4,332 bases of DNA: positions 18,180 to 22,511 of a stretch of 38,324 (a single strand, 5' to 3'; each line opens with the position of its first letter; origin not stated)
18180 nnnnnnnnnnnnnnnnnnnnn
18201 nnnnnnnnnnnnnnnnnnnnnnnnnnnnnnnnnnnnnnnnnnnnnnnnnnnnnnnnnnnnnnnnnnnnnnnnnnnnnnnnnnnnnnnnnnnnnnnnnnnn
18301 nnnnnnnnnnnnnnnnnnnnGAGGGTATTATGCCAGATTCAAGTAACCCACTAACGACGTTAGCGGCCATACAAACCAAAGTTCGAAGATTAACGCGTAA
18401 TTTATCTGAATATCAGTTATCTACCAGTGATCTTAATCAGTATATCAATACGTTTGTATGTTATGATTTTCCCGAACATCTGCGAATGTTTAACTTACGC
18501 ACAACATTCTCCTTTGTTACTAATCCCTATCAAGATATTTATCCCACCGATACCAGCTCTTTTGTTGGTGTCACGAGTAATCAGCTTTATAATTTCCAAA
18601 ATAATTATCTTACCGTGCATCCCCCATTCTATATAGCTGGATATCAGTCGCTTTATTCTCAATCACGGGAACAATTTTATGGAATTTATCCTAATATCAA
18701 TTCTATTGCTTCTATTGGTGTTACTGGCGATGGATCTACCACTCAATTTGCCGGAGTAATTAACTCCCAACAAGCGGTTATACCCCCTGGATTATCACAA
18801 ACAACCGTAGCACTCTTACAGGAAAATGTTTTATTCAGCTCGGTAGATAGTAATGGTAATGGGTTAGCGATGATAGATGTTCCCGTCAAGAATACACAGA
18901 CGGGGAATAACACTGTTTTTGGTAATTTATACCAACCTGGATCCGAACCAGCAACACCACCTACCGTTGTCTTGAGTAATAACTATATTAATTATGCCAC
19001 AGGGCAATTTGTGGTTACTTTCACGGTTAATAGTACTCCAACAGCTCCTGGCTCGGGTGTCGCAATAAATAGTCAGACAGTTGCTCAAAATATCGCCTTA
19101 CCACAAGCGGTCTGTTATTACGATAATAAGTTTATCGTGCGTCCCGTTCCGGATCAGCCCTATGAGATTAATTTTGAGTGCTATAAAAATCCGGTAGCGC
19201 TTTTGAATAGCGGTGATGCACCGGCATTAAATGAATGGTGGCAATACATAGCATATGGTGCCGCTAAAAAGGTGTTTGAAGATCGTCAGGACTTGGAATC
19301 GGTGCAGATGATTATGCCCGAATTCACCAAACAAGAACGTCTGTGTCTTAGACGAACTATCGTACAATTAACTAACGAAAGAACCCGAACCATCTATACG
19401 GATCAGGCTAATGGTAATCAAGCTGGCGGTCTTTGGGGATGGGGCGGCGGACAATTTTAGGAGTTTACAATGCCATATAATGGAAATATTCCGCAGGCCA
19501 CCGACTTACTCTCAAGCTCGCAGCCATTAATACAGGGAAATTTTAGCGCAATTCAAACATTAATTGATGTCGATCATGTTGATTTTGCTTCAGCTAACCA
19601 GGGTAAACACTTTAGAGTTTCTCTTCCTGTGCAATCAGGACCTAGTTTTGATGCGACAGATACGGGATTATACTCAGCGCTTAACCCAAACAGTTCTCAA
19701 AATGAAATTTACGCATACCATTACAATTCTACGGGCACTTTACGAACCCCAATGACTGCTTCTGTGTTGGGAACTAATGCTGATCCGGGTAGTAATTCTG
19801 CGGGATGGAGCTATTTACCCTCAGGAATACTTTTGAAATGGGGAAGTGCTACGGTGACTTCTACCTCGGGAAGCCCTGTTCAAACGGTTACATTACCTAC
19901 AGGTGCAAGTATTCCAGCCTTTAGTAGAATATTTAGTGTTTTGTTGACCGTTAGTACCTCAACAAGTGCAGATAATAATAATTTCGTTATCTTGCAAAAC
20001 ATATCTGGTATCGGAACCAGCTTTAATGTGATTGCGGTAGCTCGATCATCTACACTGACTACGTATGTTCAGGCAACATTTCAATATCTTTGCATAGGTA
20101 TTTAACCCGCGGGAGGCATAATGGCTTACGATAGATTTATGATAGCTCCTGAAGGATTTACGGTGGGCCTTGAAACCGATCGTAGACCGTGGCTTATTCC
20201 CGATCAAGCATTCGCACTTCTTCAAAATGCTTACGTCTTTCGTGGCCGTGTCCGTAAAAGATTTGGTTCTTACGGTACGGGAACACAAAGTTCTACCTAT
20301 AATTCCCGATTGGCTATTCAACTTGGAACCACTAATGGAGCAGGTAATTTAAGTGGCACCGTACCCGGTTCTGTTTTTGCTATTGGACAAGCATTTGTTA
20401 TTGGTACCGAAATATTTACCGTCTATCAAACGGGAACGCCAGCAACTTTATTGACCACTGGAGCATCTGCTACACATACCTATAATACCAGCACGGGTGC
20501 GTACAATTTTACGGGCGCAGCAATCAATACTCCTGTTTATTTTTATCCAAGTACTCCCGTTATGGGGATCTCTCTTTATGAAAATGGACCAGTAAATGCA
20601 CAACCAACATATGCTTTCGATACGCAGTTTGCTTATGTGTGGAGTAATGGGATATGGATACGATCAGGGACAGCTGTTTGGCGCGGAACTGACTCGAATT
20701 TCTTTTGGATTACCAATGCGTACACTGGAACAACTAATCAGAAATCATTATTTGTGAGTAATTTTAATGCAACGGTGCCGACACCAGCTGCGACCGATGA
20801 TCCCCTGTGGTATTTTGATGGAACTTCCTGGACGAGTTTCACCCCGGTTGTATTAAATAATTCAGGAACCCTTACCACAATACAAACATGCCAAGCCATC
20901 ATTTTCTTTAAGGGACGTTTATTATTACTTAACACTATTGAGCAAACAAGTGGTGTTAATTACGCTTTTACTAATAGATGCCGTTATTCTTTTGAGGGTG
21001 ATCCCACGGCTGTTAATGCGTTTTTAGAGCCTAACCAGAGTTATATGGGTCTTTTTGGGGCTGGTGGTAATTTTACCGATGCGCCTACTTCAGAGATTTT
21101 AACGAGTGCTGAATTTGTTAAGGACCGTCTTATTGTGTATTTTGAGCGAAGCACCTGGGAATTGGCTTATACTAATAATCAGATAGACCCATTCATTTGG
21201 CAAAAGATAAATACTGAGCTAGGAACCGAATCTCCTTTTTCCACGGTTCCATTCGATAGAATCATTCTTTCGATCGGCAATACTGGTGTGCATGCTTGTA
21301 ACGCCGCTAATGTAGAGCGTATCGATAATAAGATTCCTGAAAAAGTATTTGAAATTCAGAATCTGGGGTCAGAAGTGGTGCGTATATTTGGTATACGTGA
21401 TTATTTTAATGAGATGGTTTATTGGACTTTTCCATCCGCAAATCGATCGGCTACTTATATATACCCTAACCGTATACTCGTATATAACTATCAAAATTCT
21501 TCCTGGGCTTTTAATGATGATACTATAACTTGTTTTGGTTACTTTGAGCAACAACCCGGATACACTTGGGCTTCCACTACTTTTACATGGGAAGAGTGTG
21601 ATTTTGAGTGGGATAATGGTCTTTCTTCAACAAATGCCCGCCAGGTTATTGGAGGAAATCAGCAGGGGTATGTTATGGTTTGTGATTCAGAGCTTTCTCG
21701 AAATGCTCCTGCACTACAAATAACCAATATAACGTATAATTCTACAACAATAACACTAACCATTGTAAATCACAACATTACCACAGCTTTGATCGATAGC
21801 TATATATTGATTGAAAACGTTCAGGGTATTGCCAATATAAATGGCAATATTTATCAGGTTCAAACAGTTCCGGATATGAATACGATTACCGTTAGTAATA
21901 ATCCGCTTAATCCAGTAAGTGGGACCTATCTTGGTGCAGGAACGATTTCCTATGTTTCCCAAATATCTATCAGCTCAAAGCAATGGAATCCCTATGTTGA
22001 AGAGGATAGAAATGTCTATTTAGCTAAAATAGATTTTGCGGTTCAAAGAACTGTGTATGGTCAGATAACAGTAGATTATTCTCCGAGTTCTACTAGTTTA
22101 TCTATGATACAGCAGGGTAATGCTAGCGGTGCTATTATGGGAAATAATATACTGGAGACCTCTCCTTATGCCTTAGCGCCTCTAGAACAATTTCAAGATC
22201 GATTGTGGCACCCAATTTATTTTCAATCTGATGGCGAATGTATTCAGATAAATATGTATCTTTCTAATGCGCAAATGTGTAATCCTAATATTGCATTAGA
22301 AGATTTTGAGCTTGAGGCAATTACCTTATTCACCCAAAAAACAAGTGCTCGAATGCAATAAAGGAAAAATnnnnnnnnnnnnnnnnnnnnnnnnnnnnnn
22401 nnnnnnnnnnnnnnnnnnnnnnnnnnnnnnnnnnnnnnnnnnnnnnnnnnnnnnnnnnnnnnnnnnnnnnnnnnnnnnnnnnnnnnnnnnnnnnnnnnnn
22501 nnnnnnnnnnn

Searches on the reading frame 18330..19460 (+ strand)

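Call 9: search_protein_families(library=phrogs, proteins=[window:18330-19460:+], max_evalue=0.01)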
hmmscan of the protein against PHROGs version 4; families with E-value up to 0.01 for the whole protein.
window:18330-19460:+ (376 aa): 1 family
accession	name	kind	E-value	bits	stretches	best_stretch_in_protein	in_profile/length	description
phrog_10775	-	tail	4.6e-05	24.2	1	265-344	141-222/237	tail protein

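Call 10: search_protein_families(library=pfam, proteins=[window:18330-19460:+], max_evalue=0.01)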
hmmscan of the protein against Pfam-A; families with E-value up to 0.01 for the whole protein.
window:18330-19460:+ (376 aa): 0 families

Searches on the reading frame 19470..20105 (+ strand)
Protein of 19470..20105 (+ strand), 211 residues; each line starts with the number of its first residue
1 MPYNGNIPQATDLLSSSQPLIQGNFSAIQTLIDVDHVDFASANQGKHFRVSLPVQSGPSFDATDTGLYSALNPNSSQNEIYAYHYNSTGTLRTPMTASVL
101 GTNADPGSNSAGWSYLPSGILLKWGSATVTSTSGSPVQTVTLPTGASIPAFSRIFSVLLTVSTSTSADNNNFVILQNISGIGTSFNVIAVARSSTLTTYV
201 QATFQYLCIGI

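Call 9: search_protein_families(library=phrogs, proteins=[window:19470-20105:+], max_evalue=0.01)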
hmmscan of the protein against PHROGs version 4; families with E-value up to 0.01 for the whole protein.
window:19470-20105:+ (211 aa): 1 family
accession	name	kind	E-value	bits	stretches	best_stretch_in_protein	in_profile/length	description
phrog_1396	-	tail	8.8e-05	22.8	1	65-210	221-340/504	tail fiber protein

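Call 10: search_protein_families(library=pfam, proteins=[window:19470-20105:+], max_evalue=0.01)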
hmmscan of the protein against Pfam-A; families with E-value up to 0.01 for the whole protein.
window:19470-20105:+ (211 aa): 1 family
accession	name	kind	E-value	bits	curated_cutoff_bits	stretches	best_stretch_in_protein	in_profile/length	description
PF21882.2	Gp53-like_C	-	0.0098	16.8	24.9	1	116-210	2-83/84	Putative tail fiber protein gp53-like, C-terminal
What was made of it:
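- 19470-20105 has weak tail-fibre matches (PHROG 1396 E 9e-5; Pfam Gp53-like_C E 0.01; calls 9, 10).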

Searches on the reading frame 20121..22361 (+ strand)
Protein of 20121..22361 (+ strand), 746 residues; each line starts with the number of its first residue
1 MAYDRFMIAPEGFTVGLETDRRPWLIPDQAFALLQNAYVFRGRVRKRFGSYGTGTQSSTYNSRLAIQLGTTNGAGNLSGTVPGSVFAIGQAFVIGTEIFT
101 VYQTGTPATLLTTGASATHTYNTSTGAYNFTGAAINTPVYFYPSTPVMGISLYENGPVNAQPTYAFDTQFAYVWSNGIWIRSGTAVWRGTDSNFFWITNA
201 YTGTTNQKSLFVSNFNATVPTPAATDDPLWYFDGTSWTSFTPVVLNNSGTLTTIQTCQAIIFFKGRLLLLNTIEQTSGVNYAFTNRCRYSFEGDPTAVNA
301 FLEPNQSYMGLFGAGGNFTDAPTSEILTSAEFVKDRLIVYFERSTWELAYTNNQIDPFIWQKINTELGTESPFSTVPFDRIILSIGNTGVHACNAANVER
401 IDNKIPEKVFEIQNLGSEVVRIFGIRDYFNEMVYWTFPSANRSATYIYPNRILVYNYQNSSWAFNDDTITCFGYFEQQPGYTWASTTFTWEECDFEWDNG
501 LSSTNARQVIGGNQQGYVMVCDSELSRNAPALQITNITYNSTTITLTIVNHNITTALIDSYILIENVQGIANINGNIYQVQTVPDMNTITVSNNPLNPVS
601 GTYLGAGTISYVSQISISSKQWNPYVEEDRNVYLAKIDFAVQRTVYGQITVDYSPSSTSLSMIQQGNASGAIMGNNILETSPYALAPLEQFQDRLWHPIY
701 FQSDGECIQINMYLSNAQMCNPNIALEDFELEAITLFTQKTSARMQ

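Call 9: search_protein_families(library=phrogs, proteins=[window:20121-22361:+], max_evalue=0.01)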
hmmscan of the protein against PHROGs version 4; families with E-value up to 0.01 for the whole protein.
window:20121-22361:+ (746 aa): 0 families

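Call 10: search_protein_families(library=pfam, proteins=[window:20121-22361:+], max_evalue=0.01)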
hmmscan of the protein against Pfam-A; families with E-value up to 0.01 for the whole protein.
window:20121-22361:+ (746 aa): 0 families

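Call 61: search_solved_structures(query=window:20121-22361:+, max_evalue=1)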
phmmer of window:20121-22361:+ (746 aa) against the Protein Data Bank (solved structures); distinct sequences matched with E-value up to 1: 2.
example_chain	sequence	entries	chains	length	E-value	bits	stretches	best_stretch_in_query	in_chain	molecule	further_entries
1g1e_B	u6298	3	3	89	0.71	11.2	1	274-326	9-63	SIN3A | Sin3a protein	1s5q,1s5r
2l9s_B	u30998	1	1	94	0.75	11.2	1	274-326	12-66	Paired amphipathic helix protein Sin3a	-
